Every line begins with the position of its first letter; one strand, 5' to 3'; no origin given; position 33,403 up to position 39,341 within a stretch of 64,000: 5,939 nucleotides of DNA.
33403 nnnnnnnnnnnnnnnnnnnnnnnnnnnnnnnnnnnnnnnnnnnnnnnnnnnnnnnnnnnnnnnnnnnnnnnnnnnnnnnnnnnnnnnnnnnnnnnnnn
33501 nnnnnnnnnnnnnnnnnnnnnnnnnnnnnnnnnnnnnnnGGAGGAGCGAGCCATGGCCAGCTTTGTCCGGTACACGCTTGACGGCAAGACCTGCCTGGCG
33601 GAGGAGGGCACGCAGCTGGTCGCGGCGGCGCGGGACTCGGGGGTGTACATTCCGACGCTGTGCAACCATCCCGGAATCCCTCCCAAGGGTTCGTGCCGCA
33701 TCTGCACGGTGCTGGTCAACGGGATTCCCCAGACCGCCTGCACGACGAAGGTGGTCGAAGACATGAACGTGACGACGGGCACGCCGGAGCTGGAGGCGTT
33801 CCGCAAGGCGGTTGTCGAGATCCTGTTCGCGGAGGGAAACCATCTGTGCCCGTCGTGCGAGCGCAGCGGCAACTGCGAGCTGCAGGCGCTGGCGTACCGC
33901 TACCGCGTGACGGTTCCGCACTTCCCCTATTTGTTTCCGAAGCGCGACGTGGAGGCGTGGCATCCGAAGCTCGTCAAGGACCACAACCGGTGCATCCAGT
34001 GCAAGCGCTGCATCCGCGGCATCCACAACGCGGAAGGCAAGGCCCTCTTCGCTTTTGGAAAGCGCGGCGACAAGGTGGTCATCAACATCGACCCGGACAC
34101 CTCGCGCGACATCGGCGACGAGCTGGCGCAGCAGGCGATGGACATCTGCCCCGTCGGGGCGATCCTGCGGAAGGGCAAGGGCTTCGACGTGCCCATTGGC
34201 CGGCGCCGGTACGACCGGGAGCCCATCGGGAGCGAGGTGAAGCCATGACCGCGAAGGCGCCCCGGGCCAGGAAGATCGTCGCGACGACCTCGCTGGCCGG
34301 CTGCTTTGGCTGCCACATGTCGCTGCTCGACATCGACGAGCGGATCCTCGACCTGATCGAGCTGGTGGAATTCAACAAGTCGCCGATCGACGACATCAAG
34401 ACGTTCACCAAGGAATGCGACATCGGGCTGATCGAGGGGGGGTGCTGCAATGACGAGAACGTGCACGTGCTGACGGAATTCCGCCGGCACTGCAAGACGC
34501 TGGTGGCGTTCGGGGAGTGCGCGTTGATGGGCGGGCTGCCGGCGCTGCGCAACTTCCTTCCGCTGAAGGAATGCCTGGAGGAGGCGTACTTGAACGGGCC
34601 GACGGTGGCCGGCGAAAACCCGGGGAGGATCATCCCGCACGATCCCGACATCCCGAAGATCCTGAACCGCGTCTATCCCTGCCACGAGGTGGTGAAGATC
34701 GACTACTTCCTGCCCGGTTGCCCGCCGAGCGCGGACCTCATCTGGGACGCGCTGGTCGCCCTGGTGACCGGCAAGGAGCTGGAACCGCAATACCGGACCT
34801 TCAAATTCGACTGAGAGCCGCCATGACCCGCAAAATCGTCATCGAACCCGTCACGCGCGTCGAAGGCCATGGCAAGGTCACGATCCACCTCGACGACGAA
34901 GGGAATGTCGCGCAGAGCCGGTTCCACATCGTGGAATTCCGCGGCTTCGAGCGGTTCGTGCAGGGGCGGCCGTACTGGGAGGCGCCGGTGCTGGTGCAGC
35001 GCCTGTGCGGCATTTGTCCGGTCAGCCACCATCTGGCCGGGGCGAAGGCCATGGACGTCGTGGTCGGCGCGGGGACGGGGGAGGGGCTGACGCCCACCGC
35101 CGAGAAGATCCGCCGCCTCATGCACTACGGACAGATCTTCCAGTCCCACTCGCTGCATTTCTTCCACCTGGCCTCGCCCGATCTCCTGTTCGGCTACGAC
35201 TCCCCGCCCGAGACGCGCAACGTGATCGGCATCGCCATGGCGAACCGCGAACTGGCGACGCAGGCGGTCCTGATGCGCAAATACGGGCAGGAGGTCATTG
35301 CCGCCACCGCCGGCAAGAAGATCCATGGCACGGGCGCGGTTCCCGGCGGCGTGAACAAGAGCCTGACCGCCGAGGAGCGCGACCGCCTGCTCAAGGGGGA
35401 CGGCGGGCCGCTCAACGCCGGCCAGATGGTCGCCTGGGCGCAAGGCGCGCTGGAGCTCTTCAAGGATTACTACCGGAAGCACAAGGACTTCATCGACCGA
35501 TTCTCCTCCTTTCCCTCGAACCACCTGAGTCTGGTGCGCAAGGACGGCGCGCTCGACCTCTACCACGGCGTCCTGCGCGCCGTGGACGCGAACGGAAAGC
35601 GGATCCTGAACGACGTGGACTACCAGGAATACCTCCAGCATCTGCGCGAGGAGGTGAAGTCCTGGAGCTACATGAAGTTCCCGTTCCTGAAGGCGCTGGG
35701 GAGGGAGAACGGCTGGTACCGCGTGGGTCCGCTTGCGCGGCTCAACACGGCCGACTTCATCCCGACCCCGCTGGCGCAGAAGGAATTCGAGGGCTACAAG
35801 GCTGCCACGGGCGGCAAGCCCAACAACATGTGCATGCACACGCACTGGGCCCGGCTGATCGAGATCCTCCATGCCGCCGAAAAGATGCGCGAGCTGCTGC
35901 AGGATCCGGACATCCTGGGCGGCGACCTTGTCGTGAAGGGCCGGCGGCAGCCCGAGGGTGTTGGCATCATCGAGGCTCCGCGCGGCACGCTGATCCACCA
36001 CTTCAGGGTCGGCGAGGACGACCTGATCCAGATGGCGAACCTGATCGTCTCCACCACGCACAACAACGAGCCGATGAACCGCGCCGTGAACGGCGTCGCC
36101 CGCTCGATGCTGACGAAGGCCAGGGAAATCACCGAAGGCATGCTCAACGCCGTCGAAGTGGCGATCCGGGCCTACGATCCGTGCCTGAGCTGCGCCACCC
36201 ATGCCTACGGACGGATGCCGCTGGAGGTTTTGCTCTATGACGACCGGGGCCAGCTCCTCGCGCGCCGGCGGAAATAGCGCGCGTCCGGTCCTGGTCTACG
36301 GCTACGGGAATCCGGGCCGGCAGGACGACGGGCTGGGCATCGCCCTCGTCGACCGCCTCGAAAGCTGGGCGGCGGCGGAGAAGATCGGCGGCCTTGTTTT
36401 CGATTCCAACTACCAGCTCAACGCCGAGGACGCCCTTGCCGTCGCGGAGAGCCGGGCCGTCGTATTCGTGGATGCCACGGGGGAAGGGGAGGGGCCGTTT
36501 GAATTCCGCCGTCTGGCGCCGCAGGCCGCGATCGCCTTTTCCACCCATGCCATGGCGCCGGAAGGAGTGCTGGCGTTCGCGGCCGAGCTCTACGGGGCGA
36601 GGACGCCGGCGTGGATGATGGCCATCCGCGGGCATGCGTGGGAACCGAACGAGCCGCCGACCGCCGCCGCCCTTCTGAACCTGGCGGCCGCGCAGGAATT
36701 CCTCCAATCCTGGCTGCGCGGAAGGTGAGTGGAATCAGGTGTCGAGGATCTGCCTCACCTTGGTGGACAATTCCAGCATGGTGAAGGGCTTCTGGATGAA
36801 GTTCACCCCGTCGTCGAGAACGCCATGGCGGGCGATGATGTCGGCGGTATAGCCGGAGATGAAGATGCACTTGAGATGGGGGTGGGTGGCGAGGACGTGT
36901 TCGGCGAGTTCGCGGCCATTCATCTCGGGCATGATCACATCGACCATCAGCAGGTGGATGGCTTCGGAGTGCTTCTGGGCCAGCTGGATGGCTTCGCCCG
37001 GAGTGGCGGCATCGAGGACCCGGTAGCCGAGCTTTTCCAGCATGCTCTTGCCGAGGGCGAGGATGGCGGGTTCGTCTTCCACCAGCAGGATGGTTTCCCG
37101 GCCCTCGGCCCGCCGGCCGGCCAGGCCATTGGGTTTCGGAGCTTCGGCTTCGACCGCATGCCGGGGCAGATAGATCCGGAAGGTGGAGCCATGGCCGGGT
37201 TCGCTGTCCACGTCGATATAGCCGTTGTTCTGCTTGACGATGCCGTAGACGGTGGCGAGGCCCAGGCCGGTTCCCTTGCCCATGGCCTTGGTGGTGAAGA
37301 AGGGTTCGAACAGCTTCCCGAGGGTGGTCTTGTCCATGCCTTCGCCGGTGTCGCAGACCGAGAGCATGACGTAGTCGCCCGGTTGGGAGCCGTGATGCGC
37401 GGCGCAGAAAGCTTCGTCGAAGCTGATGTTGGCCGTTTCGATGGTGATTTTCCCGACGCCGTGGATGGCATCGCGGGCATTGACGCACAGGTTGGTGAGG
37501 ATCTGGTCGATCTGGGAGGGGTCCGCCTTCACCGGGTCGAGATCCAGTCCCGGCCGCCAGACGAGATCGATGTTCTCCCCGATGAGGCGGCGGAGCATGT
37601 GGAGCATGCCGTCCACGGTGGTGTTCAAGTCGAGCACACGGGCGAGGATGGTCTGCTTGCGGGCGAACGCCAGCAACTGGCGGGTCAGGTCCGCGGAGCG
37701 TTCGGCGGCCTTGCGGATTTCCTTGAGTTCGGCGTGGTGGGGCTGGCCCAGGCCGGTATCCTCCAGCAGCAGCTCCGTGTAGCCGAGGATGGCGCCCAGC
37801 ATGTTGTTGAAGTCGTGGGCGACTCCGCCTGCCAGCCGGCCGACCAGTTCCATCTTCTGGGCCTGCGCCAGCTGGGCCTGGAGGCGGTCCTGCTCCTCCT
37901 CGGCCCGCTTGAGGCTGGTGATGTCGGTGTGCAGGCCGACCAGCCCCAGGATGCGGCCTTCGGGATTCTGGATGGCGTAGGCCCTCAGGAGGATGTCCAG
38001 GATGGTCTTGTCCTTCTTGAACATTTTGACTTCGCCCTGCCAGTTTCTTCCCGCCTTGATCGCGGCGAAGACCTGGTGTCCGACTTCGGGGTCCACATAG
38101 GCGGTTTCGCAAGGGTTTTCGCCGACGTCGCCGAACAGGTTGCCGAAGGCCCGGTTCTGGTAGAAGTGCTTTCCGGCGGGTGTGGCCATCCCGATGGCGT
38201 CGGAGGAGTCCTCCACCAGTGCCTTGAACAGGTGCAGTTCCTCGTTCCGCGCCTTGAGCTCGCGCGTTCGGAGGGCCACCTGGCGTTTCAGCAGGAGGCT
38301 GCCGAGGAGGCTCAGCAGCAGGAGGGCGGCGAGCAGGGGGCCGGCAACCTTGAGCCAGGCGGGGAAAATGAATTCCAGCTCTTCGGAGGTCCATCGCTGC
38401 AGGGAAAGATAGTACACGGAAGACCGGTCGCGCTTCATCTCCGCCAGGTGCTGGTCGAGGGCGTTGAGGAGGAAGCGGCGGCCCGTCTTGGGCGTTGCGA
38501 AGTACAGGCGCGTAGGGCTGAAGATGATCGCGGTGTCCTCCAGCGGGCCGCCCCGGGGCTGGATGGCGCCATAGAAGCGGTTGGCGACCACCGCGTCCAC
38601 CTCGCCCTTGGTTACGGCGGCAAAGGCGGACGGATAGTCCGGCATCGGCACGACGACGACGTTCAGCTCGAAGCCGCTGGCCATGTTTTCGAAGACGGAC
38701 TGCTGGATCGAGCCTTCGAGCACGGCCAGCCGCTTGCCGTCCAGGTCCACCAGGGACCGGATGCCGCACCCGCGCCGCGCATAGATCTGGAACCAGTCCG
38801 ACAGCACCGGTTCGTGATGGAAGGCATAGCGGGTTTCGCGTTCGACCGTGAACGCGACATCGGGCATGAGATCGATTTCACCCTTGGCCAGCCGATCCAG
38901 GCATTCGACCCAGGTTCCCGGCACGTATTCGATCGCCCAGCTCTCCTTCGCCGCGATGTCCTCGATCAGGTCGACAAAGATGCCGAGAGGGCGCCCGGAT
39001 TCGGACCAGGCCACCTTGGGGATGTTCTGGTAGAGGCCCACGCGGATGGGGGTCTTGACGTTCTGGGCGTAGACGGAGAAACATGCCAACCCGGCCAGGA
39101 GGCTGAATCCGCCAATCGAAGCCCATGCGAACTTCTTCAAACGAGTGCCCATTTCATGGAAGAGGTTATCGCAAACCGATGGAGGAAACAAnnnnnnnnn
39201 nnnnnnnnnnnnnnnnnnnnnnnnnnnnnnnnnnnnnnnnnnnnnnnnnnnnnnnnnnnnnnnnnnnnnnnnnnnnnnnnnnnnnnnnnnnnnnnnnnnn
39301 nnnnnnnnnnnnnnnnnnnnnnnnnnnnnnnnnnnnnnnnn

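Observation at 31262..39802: Near-identical CBS-domain genes as direct repeats, each heading a different hydrogenase operon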

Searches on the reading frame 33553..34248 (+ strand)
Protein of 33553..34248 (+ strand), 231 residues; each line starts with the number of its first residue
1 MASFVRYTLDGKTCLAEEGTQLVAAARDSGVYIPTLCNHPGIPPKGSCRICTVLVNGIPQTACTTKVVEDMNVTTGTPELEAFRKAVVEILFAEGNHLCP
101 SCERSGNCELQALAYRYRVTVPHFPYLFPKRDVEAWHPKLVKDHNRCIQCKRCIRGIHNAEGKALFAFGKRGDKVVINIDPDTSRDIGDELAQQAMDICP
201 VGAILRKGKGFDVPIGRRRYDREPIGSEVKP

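Call 5: search_protein_families(library=pfam, proteins=[window:33553-34248:+])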
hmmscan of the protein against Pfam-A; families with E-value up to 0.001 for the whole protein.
window:33553-34248:+ (231 aa): 6 families
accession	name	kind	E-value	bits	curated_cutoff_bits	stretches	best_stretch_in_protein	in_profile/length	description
PF13510.11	Fer2_4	-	1.2e-15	57.8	22.8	1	5-77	4-81/82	2Fe-2S iron-sulfur cluster binding domain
PF10588.14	NADH-G_4Fe-4S_3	-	2.4e-15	56.2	27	1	84-120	1-37/40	NADH-ubiquinone oxidoreductase-G iron-sulfur binding region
PF22117.2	Fer4_Nqo3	-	4.5e-12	46.4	27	1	140-204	4-66/67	NADH-quinone oxidoreductase subunit 3, ferredoxin-like domain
PF13370.11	Fer4_13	-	5.2e-06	27.5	24.5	1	143-204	2-56/58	4Fe-4S single cluster domain of Ferredoxin I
PF00111.32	Fer2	-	6.3e-06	26.5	21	1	10-59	4-52/77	2Fe-2S iron-sulfur cluster binding domain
PF13459.11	Fer4_15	-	8.5e-06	26.8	22.4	1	143-204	4-64/66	4Fe-4S single cluster domain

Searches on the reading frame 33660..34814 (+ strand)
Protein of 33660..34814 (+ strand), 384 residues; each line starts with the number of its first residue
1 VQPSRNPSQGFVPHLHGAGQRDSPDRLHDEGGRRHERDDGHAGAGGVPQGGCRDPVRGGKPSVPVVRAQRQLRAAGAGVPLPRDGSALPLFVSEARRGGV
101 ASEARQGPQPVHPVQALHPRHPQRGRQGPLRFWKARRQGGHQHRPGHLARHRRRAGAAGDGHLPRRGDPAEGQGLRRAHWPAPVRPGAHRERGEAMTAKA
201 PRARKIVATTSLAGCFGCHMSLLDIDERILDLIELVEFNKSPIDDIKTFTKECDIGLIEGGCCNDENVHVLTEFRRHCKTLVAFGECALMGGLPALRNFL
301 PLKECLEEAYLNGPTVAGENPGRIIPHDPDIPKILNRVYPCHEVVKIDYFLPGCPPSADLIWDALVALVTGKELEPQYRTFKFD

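Call 5: search_protein_families(library=pfam, proteins=[window:33660-34814:+])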
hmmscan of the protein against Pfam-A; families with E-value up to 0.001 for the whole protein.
window:33660-34814:+ (384 aa): 1 family
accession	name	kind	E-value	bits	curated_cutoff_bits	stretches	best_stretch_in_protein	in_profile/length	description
PF01058.29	Oxidored_q6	-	1e-26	93.6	27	1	215-368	1-128/128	NADH ubiquinone oxidoreductase, 20 Kd subunit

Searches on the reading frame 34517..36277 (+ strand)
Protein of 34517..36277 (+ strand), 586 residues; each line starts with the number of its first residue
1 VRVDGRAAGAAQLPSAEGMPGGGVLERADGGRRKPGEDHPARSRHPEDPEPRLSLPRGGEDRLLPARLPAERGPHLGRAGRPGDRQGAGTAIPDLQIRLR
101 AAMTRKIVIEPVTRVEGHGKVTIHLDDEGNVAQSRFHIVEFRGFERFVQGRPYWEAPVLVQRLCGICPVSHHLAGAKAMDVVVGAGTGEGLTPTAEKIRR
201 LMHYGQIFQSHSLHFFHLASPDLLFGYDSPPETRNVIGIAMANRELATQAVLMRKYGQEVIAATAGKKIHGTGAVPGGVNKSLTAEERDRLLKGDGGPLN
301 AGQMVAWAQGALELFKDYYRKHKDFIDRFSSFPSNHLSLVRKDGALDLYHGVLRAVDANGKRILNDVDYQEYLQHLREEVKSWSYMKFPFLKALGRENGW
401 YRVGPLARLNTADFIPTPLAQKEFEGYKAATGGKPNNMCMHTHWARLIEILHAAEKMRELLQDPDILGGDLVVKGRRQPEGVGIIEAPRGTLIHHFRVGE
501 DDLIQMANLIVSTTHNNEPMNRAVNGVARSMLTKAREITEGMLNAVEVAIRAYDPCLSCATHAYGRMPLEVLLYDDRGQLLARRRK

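Call 5: search_protein_families(library=pfam, proteins=[window:34517-36277:+])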
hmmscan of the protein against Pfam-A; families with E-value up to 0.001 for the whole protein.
window:34517-36277:+ (586 aa): 1 family
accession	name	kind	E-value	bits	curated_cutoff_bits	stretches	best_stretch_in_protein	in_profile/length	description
PF00374.24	NiFeSe_Hases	-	1.3e-31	110.6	25.8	2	142-222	1-77/508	Nickel-dependent hydrogenase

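Call 17: search_protein_families(library=ncbifam, proteins=[window:34817-36274:+], max_evalue=0.001)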
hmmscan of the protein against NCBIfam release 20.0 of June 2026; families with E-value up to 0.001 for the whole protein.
window:34817-36274:+ (486 aa): 9 families
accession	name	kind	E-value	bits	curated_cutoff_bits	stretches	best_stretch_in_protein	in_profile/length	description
NF041785.2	VhuA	equivalog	1.6e-115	386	800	1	6-431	3-416/418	F420-non-reducing hydrogenase Vhu subunit A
NF040828.1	sulfhyd_ShyA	equivalog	1.9e-50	171.9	700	2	7-191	3-176/415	NAD(P)-dependent hydrogenase/sulfhydrogenase 2 subunit alpha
NF033181.1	NiFeSe_hydrog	equivalog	3.5e-49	168.1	600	2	5-126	2-118/507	nickel-dependent hydrogenase large subunit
TIGR03295.1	frhA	equivalog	4.6e-46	157.6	392.5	2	3-192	1-175/412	coenzyme F420 hydrogenase subunit alpha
NF045518.1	H2_NiFeSe_large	exception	5.8e-45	154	780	2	6-187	3-187/485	NiFeSe hydrogenase large subunit HysA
NF040832.1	sulfhyd_HydA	equivalog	1.8e-30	106.4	880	1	7-462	5-422/426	NADPH-dependent hydrogenase/sulfhydrogenase 1 subunit alpha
NF007550.0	PRK10170.1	equivalog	1.3e-23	83.2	1101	2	4-123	16-131/597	Ni/Fe-hydrogenase large subunit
NF007778.0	PRK10467.1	equivalog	2.8e-22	78.7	969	2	3-122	1-115/567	hydrogenase 2 large subunit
NF041786.2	VhuU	equivalog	1e-09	38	70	1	437-462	2-27/45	F420-non-reducing hydrogenase selenoprotein subunit VhuU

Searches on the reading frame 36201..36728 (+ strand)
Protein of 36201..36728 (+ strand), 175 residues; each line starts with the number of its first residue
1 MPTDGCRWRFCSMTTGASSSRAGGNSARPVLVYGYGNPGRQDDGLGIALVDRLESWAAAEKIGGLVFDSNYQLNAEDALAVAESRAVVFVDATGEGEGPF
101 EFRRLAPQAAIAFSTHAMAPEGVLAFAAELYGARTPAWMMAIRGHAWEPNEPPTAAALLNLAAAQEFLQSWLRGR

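Call 5: search_protein_families(library=pfam, proteins=[window:36201-36728:+])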
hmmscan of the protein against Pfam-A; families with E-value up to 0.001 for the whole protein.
window:36201-36728:+ (175 aa): 0 families

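Call 7: search_protein_families(library=pfam, proteins=[window:36201-36728:+], max_evalue=0.1)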
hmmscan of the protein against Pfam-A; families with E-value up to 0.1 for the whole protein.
window:36201-36728:+ (175 aa): 0 families

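Call 17: search_protein_families(library=ncbifam, proteins=[window:36201-36725:+], max_evalue=0.001)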
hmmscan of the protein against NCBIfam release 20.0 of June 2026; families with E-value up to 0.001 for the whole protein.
window:36201-36725:+ (175 aa): 1 family
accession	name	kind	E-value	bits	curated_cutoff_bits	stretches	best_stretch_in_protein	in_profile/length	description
TIGR00072.1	hydrog_prot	superfamily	2.3e-14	53.6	47.45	1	31-171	1-144/145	hydrogenase maturation protease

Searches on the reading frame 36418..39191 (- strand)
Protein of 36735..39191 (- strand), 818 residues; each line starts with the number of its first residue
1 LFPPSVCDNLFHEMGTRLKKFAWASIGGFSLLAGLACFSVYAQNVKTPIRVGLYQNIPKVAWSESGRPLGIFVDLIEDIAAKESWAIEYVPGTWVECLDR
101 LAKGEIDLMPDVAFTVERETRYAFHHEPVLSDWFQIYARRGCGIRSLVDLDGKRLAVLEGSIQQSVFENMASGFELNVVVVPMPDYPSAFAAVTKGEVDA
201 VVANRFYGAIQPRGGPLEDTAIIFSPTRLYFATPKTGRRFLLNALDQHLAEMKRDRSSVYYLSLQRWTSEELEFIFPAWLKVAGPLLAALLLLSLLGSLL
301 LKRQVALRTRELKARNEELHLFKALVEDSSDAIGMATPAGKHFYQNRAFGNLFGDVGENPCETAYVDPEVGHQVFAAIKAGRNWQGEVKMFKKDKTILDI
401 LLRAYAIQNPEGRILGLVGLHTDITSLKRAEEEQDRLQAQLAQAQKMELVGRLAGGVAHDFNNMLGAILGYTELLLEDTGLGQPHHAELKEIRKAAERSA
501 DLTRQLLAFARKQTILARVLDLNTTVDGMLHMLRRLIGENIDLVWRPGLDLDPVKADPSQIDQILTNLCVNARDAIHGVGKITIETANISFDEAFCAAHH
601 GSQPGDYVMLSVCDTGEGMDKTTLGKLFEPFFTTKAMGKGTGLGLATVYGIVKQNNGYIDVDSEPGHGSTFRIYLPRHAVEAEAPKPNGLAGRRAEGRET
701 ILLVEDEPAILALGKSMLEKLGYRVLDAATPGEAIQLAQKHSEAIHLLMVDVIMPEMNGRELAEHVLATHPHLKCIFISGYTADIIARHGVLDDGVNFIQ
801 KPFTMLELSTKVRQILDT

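Call 7: search_protein_families(library=pfam, proteins=[window:36735-39191:-, window:36418-38769:-], max_evalue=0.1)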
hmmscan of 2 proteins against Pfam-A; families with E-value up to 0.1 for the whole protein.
window:36735-39191:- (818 aa): 8 families
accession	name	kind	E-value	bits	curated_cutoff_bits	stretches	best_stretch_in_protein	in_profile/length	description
PF02518.31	HATPase_c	-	1.3e-20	74.3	26.4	1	557-677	2-109/111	Histidine kinase-, DNA gyrase B-, and HSP90-like ATPase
PF00072.30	Response_reg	-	1e-17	64.7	30.2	1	701-812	1-110/111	Response regulator receiver domain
PF00497.25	SBP_bac_3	-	6.5e-12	45.8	26.4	1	49-256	1-120/132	Bacterial extracellular solute-binding proteins, family 3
PF00512.31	HisKA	-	2.6e-09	37.4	26.9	1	451-513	3-64/66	His Kinase A (phospho-acceptor) domain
PF13426.13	PAS_9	-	3.5e-07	30.9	27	1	332-425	3-102/103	PAS domain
PF00989.32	PAS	-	3.9e-06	27.3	22.6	1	322-424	3-113/113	PAS fold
PF09084.16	NMT1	-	0.0016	18.8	20.5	1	135-202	76-145/216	NMT1/THI5 like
PF08447.18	PAS_3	-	0.0074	17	25.6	1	376-420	44-88/89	PAS fold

window:36418-38769:- (783 aa): 0 families
